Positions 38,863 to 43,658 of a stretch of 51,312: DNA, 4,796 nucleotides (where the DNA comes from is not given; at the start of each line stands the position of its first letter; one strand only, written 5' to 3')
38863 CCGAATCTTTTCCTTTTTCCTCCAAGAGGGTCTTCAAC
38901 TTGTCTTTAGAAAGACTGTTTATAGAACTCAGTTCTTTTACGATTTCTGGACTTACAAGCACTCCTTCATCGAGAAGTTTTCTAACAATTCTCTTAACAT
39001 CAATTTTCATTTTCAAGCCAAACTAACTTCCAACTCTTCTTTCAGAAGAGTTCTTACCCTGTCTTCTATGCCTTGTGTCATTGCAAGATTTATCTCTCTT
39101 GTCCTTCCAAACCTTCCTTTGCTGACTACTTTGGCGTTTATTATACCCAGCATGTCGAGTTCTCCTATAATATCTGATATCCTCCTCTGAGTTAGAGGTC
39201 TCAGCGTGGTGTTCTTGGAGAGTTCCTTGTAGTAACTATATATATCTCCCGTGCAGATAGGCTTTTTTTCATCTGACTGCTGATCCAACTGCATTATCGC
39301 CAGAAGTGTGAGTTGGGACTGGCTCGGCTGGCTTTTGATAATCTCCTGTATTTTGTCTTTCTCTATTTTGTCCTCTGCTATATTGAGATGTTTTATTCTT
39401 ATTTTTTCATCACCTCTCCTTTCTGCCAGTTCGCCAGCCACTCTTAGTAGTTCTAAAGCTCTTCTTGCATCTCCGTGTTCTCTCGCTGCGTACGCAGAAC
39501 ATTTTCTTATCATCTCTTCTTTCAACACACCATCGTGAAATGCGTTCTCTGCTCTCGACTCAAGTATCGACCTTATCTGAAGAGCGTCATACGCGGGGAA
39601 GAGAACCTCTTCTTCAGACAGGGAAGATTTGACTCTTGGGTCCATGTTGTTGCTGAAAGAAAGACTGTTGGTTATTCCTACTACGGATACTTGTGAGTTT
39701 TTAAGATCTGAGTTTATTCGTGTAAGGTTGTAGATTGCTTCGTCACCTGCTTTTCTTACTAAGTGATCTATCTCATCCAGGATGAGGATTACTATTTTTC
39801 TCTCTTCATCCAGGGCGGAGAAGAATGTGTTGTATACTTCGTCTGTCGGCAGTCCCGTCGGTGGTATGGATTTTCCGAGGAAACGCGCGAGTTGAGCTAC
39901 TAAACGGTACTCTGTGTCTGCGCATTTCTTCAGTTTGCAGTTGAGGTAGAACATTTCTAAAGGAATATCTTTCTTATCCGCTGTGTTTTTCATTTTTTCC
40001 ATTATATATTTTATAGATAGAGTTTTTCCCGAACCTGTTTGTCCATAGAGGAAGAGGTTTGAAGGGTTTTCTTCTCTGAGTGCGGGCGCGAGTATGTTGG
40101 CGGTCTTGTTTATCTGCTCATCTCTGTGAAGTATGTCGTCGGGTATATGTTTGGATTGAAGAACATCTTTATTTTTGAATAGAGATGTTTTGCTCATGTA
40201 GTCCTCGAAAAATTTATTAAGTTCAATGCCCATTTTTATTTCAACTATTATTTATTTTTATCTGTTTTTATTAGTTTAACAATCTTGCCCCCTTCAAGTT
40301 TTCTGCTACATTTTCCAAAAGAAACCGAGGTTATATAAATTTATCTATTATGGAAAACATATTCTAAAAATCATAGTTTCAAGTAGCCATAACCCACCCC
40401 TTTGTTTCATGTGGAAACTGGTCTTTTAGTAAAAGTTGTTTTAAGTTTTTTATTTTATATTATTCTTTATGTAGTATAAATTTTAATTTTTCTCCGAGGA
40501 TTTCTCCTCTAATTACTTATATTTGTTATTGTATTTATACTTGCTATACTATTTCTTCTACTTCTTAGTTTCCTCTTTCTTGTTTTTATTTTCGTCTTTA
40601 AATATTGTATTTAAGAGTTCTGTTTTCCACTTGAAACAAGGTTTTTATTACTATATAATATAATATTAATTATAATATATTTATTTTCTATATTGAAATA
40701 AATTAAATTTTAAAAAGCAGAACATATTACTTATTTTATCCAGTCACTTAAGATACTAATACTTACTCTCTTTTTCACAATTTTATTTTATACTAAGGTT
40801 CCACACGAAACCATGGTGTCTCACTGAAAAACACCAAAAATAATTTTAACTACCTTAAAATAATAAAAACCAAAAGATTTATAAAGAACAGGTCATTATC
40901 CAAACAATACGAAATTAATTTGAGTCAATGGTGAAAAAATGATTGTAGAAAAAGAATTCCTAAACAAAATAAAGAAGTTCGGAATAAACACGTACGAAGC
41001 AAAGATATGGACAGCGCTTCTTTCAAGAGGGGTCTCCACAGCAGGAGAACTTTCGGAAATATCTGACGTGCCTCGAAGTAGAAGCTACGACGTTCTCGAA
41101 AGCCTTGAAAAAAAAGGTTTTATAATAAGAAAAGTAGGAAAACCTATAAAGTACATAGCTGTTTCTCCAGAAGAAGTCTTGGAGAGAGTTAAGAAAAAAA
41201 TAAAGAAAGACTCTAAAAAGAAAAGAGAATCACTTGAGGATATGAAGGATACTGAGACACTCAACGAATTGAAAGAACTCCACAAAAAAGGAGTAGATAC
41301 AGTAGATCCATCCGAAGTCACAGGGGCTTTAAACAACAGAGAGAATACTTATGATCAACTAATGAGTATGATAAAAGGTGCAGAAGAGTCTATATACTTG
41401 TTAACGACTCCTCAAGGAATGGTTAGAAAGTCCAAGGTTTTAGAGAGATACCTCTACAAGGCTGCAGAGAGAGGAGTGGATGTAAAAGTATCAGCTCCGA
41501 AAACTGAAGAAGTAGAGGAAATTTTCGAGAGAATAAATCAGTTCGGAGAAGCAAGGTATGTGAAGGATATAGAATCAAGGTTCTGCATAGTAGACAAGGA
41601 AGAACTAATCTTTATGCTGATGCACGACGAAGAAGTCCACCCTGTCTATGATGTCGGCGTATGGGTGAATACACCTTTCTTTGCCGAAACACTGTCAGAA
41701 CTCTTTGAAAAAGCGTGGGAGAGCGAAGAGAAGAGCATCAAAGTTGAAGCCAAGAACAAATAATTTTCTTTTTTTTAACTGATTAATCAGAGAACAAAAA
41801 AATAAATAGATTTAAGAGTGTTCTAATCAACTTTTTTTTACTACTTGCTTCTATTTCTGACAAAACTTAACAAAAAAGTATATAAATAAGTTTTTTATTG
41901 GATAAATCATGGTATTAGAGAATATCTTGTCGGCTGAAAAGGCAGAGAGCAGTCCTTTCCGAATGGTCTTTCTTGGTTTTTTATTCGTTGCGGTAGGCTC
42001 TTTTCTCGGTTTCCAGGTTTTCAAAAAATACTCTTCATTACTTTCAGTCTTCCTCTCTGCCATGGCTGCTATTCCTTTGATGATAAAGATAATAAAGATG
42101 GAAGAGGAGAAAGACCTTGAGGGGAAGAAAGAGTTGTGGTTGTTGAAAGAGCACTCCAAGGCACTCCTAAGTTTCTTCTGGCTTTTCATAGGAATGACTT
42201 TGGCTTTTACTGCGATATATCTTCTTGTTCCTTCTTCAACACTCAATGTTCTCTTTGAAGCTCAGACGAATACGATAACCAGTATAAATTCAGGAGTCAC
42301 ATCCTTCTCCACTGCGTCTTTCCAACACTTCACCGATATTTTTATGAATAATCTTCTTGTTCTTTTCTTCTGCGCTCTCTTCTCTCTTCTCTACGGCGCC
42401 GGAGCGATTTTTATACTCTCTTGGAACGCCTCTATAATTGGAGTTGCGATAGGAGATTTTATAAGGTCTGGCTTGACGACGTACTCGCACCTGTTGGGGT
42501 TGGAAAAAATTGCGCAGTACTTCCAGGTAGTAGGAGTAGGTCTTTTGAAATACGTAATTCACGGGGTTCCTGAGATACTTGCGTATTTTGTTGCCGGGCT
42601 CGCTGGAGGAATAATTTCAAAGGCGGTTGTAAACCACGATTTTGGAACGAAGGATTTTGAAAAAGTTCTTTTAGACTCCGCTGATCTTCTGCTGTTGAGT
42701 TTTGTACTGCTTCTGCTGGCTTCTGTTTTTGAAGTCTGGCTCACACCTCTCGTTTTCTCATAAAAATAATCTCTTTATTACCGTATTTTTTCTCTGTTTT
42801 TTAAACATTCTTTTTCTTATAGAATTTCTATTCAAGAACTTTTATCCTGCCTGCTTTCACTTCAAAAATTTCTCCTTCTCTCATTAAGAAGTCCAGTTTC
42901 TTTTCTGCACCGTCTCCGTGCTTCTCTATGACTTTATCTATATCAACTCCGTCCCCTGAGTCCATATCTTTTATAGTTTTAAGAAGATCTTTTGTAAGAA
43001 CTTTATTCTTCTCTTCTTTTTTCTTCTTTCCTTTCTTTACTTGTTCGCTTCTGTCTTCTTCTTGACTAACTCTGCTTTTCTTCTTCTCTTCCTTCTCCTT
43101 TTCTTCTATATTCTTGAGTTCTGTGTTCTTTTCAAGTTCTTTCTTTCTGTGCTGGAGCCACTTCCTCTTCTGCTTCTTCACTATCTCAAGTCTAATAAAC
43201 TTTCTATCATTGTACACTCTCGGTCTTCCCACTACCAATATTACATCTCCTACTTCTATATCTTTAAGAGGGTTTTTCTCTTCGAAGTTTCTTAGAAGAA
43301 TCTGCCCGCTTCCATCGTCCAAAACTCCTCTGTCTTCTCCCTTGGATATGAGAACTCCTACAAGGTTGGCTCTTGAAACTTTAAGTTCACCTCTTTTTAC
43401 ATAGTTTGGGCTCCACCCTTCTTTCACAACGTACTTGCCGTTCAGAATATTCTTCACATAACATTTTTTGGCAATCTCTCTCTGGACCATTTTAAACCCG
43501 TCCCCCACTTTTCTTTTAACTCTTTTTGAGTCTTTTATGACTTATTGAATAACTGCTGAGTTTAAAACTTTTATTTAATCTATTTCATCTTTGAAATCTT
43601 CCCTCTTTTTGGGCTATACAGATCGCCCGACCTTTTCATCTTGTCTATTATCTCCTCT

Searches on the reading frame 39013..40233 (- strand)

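Call 45: search_protein_families(library=pfam, proteins=[window:39013-40233:-], max_evalue=0.001)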
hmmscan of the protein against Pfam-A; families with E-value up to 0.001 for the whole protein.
window:39013-40233:- (406 aa): 13 families
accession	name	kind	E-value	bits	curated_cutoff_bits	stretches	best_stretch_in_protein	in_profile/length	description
PF09079.17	Cdc6_C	-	6.4e-26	90.6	25.1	1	297-386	1-89/96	CDC6, C terminal winged helix domain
PF22703.2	Cdc6_lid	-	1.2e-24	86.4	27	1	221-287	1-67/68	Cdc6 AAA+ ATPase-type lid domain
PF13401.12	AAA_22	-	1.8e-11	44.9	27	1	56-186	4-122/130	AAA domain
PF05729.18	NACHT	-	4.6e-08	33.5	26.7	1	60-179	3-116/167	NACHT domain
PF00004.35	AAA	-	5.3e-08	33.8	21.2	1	61-202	2-119/131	ATPase family associated with various cellular activities (AAA)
PF01637.24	ATPase_2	-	6.9e-08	33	33.2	1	48-193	11-159/225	ATPase domain predominantly from Archaea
PF13191.12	AAA_16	-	6e-07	30.5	32.6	1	36-173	4-158/167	AAA ATPase domain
PF22606.2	Cdc6-ORC-like_ATPase_lid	-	1e-05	25.8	27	1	215-271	1-57/60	Cdc6/ORC-like, ATPase lid domain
PF05621.17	TniB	-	4.8e-05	23.3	22.4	1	47-191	25-166/189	Bacterial TniB protein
PF00270.35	DEAD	-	0.00045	20.4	26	0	56-81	13-39/167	DEAD/DEAH box helicase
PF24883.2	NPHP3_N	-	0.00048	20.8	24.8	0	55-121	20-81/164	Nephrocystin 3, N-terminal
PF07693.20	KAP_NTPase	-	0.00051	19.8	20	0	38-84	2-47/293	KAP family P-loop domain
PF16796.11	Microtub_bd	-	0.00086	19.7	27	0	41-82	76-111/155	Microtubule binding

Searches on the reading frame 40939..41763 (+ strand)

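Call 45: search_protein_families(library=pfam, proteins=[window:40939-41763:+], max_evalue=0.001)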
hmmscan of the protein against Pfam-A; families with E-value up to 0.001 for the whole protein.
window:40939-41763:+ (274 aa): 2 families
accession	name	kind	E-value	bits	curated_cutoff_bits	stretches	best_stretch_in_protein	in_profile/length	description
PF01978.25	TrmB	-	3.3e-22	78.5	25.6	1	12-78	2-68/68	Sugar-specific transcriptional regulator TrmB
PF11495.14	Regulator_TrmB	-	4.9e-08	33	22.2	1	132-263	6-132/233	Archaeal transcriptional regulator TrmB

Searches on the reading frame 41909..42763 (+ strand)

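Call 45: search_protein_families(library=pfam, proteins=[window:41909-42763:+], max_evalue=0.001)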
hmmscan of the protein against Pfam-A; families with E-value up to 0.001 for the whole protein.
window:41909-42763:+ (284 aa): 1 family
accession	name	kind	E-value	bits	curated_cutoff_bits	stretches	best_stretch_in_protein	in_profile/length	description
PF01944.22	SpoIIM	-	8.7e-11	42.5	26.9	1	91-280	4-163/163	Stage II sporulation protein M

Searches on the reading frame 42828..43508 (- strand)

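Call 32: search_protein_families(library=pfam, proteins=[window:42828-43508:-], max_evalue=0.01)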
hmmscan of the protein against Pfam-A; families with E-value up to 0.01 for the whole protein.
window:42828-43508:- (226 aa): 1 family
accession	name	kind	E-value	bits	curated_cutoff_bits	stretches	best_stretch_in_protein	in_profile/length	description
PF01336.31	tRNA_anti-codon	-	0.0018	18.6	27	1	62-108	21-66/75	OB-fold nucleic acid binding domain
